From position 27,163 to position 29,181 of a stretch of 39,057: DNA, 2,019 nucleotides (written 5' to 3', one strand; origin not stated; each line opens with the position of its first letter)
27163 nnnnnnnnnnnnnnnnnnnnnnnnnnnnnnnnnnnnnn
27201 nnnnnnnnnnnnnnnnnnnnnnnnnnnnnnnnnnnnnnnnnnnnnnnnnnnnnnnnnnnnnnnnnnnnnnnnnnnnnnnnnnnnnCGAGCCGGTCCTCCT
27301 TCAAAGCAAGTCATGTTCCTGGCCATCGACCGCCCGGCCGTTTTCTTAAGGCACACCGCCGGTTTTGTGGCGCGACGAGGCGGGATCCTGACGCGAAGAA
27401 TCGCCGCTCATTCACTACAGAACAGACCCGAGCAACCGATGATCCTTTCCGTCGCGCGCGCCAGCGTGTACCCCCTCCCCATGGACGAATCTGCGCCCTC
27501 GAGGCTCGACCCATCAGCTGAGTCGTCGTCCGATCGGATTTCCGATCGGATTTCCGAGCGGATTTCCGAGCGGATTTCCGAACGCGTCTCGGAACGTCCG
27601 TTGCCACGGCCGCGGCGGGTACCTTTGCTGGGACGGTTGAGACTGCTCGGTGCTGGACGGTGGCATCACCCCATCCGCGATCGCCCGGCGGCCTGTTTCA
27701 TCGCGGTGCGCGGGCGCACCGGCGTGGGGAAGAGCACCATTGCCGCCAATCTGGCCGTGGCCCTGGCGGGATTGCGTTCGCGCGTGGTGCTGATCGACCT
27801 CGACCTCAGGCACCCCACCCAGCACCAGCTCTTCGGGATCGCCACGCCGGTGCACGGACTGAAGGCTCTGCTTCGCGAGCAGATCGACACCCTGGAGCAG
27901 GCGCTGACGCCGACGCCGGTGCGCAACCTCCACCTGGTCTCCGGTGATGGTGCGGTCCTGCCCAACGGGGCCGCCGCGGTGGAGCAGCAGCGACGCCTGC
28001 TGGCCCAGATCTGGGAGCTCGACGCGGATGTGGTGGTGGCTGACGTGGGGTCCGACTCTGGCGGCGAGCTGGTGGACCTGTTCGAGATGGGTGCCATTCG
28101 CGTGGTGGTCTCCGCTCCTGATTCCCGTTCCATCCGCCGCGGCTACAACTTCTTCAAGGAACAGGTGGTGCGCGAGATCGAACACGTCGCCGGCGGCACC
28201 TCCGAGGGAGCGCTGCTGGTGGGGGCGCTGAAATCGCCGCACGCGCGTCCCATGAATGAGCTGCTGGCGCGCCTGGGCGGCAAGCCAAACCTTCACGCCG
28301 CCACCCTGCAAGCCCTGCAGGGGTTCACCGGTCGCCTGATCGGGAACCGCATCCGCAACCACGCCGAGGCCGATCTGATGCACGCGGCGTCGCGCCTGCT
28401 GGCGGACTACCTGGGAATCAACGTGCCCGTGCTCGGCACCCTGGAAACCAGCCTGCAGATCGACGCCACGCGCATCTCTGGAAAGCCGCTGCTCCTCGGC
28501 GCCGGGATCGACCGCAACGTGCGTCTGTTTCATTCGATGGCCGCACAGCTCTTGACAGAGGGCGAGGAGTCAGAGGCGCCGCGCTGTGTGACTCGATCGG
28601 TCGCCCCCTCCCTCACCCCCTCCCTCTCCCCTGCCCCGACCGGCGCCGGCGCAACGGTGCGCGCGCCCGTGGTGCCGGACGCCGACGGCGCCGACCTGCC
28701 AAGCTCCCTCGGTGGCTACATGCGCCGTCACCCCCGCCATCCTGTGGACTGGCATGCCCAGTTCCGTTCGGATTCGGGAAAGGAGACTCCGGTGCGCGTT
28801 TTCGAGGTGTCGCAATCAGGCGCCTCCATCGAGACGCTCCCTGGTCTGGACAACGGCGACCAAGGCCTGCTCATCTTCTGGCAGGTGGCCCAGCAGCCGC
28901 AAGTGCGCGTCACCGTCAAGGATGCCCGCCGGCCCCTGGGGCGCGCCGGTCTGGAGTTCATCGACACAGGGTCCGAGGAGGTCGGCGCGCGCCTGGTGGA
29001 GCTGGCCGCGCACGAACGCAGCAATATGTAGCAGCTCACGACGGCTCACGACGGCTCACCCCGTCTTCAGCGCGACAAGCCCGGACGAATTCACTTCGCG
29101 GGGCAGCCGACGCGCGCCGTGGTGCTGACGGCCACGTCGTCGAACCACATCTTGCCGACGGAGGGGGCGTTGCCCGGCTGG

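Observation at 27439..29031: MinD/FleN-like ATPase fused to a PilZ domain, divergent from the flagellar EBP genes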

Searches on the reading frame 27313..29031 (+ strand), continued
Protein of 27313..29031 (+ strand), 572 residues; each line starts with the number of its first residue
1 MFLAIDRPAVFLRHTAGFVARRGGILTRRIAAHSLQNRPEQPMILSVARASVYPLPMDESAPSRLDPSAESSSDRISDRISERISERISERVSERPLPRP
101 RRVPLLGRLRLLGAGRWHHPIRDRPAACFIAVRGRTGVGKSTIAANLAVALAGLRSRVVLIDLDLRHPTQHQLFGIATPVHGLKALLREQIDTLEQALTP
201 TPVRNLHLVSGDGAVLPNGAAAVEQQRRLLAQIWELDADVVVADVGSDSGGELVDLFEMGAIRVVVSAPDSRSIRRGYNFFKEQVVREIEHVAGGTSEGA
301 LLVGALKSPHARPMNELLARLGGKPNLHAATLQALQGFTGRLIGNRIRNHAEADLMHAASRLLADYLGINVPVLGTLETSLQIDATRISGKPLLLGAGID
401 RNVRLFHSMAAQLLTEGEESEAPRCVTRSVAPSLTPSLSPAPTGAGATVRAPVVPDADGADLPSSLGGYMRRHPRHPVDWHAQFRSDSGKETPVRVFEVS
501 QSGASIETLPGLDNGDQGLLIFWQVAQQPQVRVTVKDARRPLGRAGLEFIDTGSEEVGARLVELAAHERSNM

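Call 59: find_encoding_contigs(protein=P0203, flank=10000, max_places=1)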
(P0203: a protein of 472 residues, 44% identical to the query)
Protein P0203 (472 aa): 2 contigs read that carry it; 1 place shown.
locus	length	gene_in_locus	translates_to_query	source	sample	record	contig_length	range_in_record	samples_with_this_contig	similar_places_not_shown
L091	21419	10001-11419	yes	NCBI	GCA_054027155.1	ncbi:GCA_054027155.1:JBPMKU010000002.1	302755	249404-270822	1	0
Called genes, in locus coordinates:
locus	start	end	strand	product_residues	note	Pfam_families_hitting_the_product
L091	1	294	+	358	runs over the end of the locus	PF01244:Peptidase_M19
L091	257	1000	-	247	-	-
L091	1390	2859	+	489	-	PF01103:Omp85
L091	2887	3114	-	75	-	-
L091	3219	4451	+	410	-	PF09587:PGA_cap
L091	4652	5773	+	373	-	PF02239:Cytochrom_D1 (faint), PF07676:PD40 (faint), PF10282:Lactonase, PF21783:YNCE (weak), PF22494:choice_anch_I (faint), PF23414:Beta-prop_EML_2 (faint), PF25174:Beta-prop_THOC3 (faint), PF26550:Tricorn_2nd (faint), +1 more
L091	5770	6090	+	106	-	PF02575:YbaB_DNA_bd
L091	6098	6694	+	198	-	PF21176:RecR_HhH, PF02132:RecR_ZnF (weak), PF13662:Toprim_4, PF21175:RecR_C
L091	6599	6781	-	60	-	-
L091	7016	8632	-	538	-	PF00069:Pkinase, PF07714:PK_Tyr_Ser-Thr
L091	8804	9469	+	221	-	-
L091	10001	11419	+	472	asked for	PF01656:CbiA, PF06564:CBP_BcsQ (weak), PF10609:ParA, PF13614:AAA_31, PF07238:PilZ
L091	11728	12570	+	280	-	PF00669:Flagellin_N, PF00700:Flagellin_C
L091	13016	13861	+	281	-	PF00669:Flagellin_N, PF00700:Flagellin_C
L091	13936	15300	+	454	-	PF02465:FliD_N, PF07195:FliD_C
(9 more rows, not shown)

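Call 60: find_encoding_contigs(protein=P0181, flank=10000, max_places=1)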
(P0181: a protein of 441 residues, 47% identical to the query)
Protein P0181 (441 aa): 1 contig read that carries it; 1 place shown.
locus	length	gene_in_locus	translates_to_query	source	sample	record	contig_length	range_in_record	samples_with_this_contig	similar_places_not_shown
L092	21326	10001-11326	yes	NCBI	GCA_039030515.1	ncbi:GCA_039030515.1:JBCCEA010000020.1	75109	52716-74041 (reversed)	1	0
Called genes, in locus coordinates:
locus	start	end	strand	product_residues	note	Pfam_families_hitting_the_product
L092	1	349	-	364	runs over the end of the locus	PF00155:Aminotran_1_2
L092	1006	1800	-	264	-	PF13369:Transglut_core2, PF13371:TPR_9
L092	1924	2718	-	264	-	PF13085:Fer2_3, PF13534:Fer4_17 (faint), PF00037:Fer4 (weak), PF12797:Fer4_2 (weak), PF12837:Fer4_6 (weak), PF13237:Fer4_10 (weak), PF12838:Fer4_7, PF13183:Fer4_8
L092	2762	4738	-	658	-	PF00890:FAD_binding_2, PF02910:Succ_DH_flav_C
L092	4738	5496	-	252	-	PF01127:Sdh_cyt (faint)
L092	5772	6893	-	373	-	PF04055:Radical_SAM, PF12544:LAM_C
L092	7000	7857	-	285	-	-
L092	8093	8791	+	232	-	PF00702:Hydrolase, PF12710:HAD, PF13419:HAD_2, PF13242:Hydrolase_like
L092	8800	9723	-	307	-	PF13483:Lactamase_B_3, PF00753:Lactamase_B (weak), PF12706:Lactamase_B_2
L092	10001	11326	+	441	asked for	PF01656:CbiA, PF10609:ParA, PF13614:AAA_31, PF07238:PilZ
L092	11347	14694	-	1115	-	PF00877:NLPC_P60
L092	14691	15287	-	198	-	-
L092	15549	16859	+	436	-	-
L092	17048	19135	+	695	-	PF01642:MM_CoA_mutase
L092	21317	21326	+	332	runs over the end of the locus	PF03308:MeaB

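Call 61: list_cluster_members(proteins=[P0025, P0048, P0002, P0009, P0014, P0131, P0146, P0171, P0187, P0191])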
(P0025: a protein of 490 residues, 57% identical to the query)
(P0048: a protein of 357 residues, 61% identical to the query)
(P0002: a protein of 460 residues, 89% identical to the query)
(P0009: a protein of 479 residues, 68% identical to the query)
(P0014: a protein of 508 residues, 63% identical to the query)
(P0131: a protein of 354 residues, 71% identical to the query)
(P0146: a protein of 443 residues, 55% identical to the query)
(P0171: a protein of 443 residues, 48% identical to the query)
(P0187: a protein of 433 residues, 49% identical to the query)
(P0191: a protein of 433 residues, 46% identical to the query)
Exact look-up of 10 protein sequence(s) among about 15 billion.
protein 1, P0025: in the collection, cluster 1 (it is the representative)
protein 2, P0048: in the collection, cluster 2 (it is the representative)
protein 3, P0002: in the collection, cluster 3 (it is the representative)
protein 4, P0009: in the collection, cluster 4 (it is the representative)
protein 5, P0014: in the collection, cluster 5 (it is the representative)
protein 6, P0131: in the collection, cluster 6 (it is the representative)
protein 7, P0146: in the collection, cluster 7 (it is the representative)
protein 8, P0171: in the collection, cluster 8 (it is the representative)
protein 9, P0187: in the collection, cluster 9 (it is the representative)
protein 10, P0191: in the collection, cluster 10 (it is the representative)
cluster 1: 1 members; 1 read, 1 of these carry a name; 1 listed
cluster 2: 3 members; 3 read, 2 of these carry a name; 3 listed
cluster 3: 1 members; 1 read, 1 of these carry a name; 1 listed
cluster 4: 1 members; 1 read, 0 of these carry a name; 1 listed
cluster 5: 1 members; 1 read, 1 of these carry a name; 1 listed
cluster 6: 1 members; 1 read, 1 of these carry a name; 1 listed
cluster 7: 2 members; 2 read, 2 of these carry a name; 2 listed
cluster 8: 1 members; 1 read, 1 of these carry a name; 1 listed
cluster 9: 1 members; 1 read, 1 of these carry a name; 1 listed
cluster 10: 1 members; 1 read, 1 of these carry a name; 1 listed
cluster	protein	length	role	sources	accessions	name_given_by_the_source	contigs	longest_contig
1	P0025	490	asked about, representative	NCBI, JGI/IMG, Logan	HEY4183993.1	MAG TPA: P-loop NTPase [Polyangia bacterium] | flagellar biosynthesis protein FlhG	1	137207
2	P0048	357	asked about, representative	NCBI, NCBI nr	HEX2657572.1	MAG TPA: P-loop NTPase, partial [Polyangia bacterium] | P-loop NTPase [Polyangia bacterium]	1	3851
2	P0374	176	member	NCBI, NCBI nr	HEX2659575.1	MAG TPA: PilZ domain-containing protein, partial [Polyangia bacterium] | PilZ domain-containing protein [Polyangia bacterium]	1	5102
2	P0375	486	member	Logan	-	-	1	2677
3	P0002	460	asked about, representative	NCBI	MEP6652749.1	MAG: P-loop NTPase [Myxococcales bacterium]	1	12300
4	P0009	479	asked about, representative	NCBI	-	-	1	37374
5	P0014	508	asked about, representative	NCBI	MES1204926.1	MAG: P-loop NTPase [Pseudomonadota bacterium]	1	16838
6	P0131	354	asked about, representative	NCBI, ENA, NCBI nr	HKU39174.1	MAG TPA: MinD/ParA family protein [Polyangiales bacterium] | MinD/ParA family protein [Polyangiales bacterium]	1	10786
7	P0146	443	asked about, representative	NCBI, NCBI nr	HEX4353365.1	MAG TPA: AAA family ATPase [Polyangiales bacterium] | AAA family ATPase [Polyangiales bacterium]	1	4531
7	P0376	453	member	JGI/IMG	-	flagellar biosynthesis protein FlhG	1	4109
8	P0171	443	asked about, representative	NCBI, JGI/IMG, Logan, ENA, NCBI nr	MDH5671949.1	MAG: PilZ domain-containing protein [Myxococcales bacterium] | PilZ domain-containing protein [Myxococcales bacterium]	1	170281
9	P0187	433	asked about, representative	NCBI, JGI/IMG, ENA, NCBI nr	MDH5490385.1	MAG: P-loop NTPase [Myxococcales bacterium] | P-loop NTPase [Myxococcales bacterium]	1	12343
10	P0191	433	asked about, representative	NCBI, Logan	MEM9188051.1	MAG: P-loop NTPase [Myxococcota bacterium]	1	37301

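Call 64: find_encoding_contigs(protein=P0029, flank=7000, max_places=1)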
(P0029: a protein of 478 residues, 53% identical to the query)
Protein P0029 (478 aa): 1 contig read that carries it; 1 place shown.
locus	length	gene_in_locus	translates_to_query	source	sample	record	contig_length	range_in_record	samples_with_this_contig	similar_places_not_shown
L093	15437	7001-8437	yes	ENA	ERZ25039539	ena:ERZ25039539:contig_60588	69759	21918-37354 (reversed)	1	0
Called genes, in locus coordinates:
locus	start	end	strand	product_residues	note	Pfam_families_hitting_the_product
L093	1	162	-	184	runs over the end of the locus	PF08345:YscJ_FliF_C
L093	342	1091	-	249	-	PF01514:YscJ_FliF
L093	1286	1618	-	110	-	PF02049:FliE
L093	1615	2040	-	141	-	PF06429:Flg_bbr_C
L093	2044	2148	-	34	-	-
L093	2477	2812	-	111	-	PF02954:HTH_8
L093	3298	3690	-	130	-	PF00158:Sigma54_activat, PF14532:Sigma54_activ_2 (weak)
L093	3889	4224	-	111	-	-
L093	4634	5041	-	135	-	-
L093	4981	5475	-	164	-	-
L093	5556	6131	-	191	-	PF02954:HTH_8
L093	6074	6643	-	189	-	PF00158:Sigma54_activat, PF07728:AAA_5 (weak), PF14532:Sigma54_activ_2 (weak)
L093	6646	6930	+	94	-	-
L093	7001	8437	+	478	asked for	PF10609:ParA, PF01656:CbiA (weak)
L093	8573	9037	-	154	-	-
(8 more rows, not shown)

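Call 65: find_encoding_contigs(protein=P0031, flank=7000, max_places=1)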
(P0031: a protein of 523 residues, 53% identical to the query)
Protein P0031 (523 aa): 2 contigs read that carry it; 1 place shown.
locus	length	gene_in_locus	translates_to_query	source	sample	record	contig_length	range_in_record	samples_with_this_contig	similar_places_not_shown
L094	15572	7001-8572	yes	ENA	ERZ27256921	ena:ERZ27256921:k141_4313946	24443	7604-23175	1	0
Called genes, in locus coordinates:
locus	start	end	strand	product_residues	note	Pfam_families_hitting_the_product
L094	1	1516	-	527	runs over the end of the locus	PF01514:YscJ_FliF, PF08345:YscJ_FliF_C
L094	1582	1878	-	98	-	PF02049:FliE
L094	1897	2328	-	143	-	PF06429:Flg_bbr_C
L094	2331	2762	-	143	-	PF00460:Flg_bb_rod (weak)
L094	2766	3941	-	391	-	PF00158:Sigma54_activat, PF14532:Sigma54_activ_2, PF07728:AAA_5 (weak), PF25601:AAA_lid_14, PF02954:HTH_8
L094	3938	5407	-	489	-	-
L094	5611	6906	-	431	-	PF00158:Sigma54_activat, PF14532:Sigma54_activ_2, PF01078:Mg_chelatase (faint), PF07728:AAA_5 (weak), PF25601:AAA_lid_14, PF02954:HTH_8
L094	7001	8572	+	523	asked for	PF01656:CbiA, PF10609:ParA, PF07238:PilZ (faint)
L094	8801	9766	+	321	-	PF13280:WYL, PF25583:WCX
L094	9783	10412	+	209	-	PF09559:Cas6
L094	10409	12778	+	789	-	PF18019:Cas3_HD, PF00270:DEAD (faint), PF04851:ResIII, PF00271:Helicase_C, PF22590:Cas3-like_C_2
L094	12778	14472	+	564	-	PF24121:Cas8b_N, PF24122:Cas8b_C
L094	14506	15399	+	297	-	-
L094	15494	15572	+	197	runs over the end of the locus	-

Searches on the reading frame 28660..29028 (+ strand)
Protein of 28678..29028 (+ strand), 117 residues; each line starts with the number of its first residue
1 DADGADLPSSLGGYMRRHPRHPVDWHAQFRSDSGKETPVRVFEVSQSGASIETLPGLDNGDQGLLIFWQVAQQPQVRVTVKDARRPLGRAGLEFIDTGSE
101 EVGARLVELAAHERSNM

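Call 5: search_protein_families(library=pfam, proteins=[window:28678-29028:+], max_evalue=10)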
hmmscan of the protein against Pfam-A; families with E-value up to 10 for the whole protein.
seq(117 aa): 1 family
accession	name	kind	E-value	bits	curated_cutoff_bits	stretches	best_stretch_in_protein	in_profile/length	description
PF07238.19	PilZ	-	9.5e-06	26.3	22.5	1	16-109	3-99/102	PilZ domain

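Call 70: predict_structure(alignment_id=A3)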
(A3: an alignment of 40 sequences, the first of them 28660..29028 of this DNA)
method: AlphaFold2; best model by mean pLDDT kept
length: 123 residues; sequences in the alignment: 40
mean_pLDDT: 89.1   pTM: 0.77
mean pLDDT of the five models: 89.1, 87.7, 87.4, 86.7, 86.7
residues with pLDDT >= 90: 91; 70-90: 12; 50-70: 20; < 50: 0
segments of 3 or more residues with pLDDT < 50: none
pLDDT, mean of each block of 10 residues (from residue 1): 59 67 91 97 97 95 95 96 94 90 93 96 90
secondary structure, 60 per line:
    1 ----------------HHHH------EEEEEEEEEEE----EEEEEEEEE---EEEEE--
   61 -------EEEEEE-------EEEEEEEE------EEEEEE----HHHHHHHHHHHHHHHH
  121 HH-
elements in order: H17-20 E27-37 E42-50 E54-58 E68-73 E81-88 E95-100 H105-122

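Call 72: fold_search(model_id=the predicted structure, library=pdb)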
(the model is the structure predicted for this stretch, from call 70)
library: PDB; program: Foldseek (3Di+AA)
matches with E <= 10: 726; with E <= 0.001: 29
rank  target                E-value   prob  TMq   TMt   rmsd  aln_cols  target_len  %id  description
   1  4xrn_B                5.6e-06  1.00  0.58  0.67   3.3       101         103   15  Pilz domain with c-di-gmp of a protein from Pseudomonas aeruginosa (released 2016-02-03)
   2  4xrn_A                5.9e-06  1.00  0.58  0.67   3.2       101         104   17  Pilz domain with c-di-gmp of a protein from Pseudomonas aeruginosa (released 2016-02-03)
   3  4rt1_A                1.0e-05  1.00  0.61  0.69   3.1       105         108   14  Structure of the Alg44 PilZ domain (R95A mutant) from Pseudomonas aeruginosa PAO1 in complex with c-di-GMP (released 2015-04-08)
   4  4rt1_B                1.1e-05  1.00  0.63  0.70   3.0       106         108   14  Structure of the Alg44 PilZ domain (R95A mutant) from Pseudomonas aeruginosa PAO1 in complex with c-di-GMP (released 2015-04-08)
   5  4xrn_C                1.4e-05  1.00  0.61  0.69   3.1       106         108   17  Pilz domain with c-di-gmp of a protein from Pseudomonas aeruginosa (released 2016-02-03)
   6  4rt0_B                2.1e-05  1.00  0.59  0.66   3.5       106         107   15  Structure of the Alg44 PilZ domain from Pseudomonas aeruginosa PAO1 in complex with c-di-GMP (released 2015-04-08)
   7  4rt0_A                3.1e-05  1.00  0.61  0.67   3.5       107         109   17  Structure of the Alg44 PilZ domain from Pseudomonas aeruginosa PAO1 in complex with c-di-GMP (released 2015-04-08)
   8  4rt0_C                3.5e-05  1.00  0.59  0.67   3.2       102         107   18  Structure of the Alg44 PilZ domain from Pseudomonas aeruginosa PAO1 in complex with c-di-GMP (released 2015-04-08)
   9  4xrn_D                5.9e-05  1.00  0.60  0.68   3.3       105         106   20  Pilz domain with c-di-gmp of a protein from Pseudomonas aeruginosa (released 2016-02-03)
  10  5y4r_D                6.6e-05  1.00  0.60  0.61   3.1       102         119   22  Structure of a methyltransferase complex (released 2017-11-29)
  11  5xly_B                7.7e-05  1.00  0.63  0.64   3.8       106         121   21  Crystal structure of CheR1 in complex with c-di-GMP-bound MapZ (released 2017-08-23)
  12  9b8v_E                9.6e-05  1.00  0.61  0.10   2.3        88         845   17  AlphaFold2 informed cryo-EM model of the E. coli cellulose synthase BcsAG3B6 complex (released 2025-02-19)
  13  8u0i                  1.4e-04  1.00  0.60  0.84   1.8        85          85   18  Crystal structure of PA0012 complexed with cyclic-di-GMP from Pseudomonas aeruginosa (released 2024-09-04)
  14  3kyg_A                1.5e-04  1.00  0.59  0.34   3.6       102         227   22  Crystal structure of VCA0042 (L135R) complexed with c-di-GMP (released 2010-04-14)
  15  5y4r_C                1.7e-04  1.00  0.60  0.62   3.0       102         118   22  Structure of a methyltransferase complex (released 2017-11-29)
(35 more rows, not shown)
